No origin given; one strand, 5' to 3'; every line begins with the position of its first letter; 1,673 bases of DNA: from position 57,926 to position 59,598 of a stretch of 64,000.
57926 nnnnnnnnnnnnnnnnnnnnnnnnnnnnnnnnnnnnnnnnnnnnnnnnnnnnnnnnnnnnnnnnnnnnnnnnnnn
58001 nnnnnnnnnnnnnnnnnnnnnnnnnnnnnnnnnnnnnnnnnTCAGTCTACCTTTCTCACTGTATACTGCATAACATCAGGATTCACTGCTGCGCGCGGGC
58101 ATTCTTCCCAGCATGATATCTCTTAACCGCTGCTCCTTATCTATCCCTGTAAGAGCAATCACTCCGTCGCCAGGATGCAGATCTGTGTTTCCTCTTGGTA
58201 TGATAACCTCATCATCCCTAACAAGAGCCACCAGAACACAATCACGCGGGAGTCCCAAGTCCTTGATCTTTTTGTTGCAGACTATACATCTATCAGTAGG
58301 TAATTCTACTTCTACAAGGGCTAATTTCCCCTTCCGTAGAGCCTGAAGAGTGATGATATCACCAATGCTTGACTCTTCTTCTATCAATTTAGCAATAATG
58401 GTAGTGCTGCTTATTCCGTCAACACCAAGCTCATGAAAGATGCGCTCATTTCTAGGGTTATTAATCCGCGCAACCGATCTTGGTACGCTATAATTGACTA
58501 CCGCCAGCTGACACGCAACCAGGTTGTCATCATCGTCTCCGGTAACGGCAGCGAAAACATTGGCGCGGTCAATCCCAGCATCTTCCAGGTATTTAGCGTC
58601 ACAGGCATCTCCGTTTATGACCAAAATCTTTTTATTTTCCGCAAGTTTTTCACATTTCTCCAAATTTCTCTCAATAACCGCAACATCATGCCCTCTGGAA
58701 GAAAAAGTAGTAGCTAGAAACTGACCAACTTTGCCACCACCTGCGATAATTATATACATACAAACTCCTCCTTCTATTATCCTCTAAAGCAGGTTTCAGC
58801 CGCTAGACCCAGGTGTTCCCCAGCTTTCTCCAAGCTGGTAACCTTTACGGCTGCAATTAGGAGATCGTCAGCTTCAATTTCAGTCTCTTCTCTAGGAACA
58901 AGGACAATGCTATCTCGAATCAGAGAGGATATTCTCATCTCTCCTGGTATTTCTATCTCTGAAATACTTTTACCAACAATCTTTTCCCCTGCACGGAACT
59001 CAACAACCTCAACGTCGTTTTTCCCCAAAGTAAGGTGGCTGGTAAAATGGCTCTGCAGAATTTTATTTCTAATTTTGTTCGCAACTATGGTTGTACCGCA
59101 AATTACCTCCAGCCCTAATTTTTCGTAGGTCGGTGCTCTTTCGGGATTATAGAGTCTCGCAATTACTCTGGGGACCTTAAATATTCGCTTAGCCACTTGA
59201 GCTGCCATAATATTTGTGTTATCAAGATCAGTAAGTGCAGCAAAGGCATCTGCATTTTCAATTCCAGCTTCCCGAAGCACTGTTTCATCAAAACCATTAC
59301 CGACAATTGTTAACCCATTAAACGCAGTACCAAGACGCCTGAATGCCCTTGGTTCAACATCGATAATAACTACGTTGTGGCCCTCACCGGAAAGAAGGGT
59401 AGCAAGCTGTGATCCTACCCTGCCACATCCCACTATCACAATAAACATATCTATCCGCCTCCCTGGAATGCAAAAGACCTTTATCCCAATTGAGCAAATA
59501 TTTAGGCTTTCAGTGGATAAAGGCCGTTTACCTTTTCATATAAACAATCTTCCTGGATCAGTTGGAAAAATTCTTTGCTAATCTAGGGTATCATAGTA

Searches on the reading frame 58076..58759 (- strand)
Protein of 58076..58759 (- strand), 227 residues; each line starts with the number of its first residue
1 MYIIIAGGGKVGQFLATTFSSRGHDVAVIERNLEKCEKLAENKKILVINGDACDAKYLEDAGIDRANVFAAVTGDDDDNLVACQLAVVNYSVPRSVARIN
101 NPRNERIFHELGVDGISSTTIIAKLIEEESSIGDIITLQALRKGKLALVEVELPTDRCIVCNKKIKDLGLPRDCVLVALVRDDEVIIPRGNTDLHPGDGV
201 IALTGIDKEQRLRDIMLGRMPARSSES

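Call 8: search_protein_families(library=pfam, proteins=[window:58076-58759:-], max_evalue=0.01)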
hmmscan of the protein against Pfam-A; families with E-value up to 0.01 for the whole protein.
window:58076-58759:- (227 aa): 12 families
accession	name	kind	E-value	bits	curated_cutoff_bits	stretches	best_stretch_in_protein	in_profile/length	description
PF02254.24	TrkA_N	-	1.8e-28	99.6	23.8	1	3-117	1-114/116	TrkA-N domain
PF02080.26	TrkA_C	-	4.2e-12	46.2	27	1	148-216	1-70/71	TrkA-C domain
PF13460.12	NAD_binding_10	-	5e-07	30.2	27.2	1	8-84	3-80/184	NAD(P)H-binding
PF03807.23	F420_oxidored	-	2.1e-06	28.7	21.6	1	4-55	4-56/94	NADP oxidoreductase coenzyme F420-dependent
PF03435.24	Sacchrp_dh_NADP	-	0.0002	22.2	25.1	1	3-56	1-56/129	Saccharopine dehydrogenase NADP binding domain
PF02558.23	ApbA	-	0.00043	20.4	22.2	1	3-53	1-48/150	Ketopantoate reductase PanE/ApbA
PF01488.26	Shikimate_DH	-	0.00096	19.7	24.3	1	3-43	15-56/138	Shikimate / quinate 5-dehydrogenase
PF05368.20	NmrA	-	0.0013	18.9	27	1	4-88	7-91/298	NmrA-like family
PF03446.21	NAD_binding_2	-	0.0016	18.9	21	1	5-48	4-43/161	NAD binding domain of 6-phosphogluconate dehydrogenase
PF03721.20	UDPG_MGDP_dh_N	-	0.0017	18.4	27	1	1-43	1-43/187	UDP-glucose/GDP-mannose dehydrogenase family, NAD binding domain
PF13241.12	NAD_binding_7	-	0.0052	17.8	22.1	1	3-86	10-82/104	Putative NAD(P)-binding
PF01370.27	Epimerase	-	0.0079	16.1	20.9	1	3-86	1-88/240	NAD dependent epimerase/dehydratase family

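Call 23: find_encoding_contigs(protein=window:58076-58759:-, flank=6000, max_places=10)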
Protein window:58076-58759:- (227 aa): 5 contigs read that carry it; 3 places shown.
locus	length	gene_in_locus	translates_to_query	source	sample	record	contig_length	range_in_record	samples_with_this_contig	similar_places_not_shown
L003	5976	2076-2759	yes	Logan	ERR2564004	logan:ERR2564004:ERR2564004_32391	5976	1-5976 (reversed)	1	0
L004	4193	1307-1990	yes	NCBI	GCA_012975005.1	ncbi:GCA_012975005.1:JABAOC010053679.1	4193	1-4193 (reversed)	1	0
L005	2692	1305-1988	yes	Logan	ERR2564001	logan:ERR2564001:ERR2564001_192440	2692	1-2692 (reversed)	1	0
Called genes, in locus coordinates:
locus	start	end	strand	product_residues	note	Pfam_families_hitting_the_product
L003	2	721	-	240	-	?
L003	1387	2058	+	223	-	PF02254:TrkA_N, PF02558:ApbA (faint), PF02080:TrkA_C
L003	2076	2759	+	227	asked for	PF02254:TrkA_N, PF03807:F420_oxidored (weak), PF13460:NAD_binding_10 (weak), PF02080:TrkA_C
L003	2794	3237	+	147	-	-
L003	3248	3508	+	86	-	-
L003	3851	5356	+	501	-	PF02386:TrkH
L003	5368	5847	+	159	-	-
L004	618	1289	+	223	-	PF02254:TrkA_N, PF02558:ApbA (faint), PF02080:TrkA_C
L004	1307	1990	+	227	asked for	PF02254:TrkA_N, PF03807:F420_oxidored (weak), PF13460:NAD_binding_10 (weak), PF02080:TrkA_C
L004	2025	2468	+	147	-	-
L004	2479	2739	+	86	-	-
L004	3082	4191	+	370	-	?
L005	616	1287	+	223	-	PF02254:TrkA_N, PF02558:ApbA (faint), PF02080:TrkA_C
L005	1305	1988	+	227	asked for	PF02254:TrkA_N, PF03807:F420_oxidored (weak), PF13460:NAD_binding_10 (weak), PF02080:TrkA_C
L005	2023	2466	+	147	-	-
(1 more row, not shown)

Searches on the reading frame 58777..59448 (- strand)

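Call 8: search_protein_families(library=pfam, proteins=[window:58777-59448:-], max_evalue=0.01)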
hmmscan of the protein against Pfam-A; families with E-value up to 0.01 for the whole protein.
window:58777-59448:- (223 aa): 8 families
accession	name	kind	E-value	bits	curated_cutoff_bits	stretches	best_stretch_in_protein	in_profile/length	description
PF02254.24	TrkA_N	-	5.4e-29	101.3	23.8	1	3-116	1-113/116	TrkA-N domain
PF02080.26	TrkA_C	-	9.8e-10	38.6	27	1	149-212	4-69/71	TrkA-C domain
PF02558.23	ApbA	-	1.5e-05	25.1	22.2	1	3-67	1-61/150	Ketopantoate reductase PanE/ApbA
PF03721.20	UDPG_MGDP_dh_N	-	0.00028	21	27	1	1-60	1-58/187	UDP-glucose/GDP-mannose dehydrogenase family, NAD binding domain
PF02737.24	3HCDH_N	-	0.00061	20.2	22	1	3-39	2-38/180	3-hydroxyacyl-CoA dehydrogenase, NAD binding domain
PF07992.20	Pyr_redox_2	-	0.0038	17.1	26.1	0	3-42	145-184/291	Pyridine nucleotide-disulphide oxidoreductase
PF03807.23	F420_oxidored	-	0.0052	17.8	21.6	0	3-42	2-43/94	NADP oxidoreductase coenzyme F420-dependent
PF03435.24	Sacchrp_dh_NADP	-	0.0058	17.4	25.1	1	3-48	1-48/129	Saccharopine dehydrogenase NADP binding domain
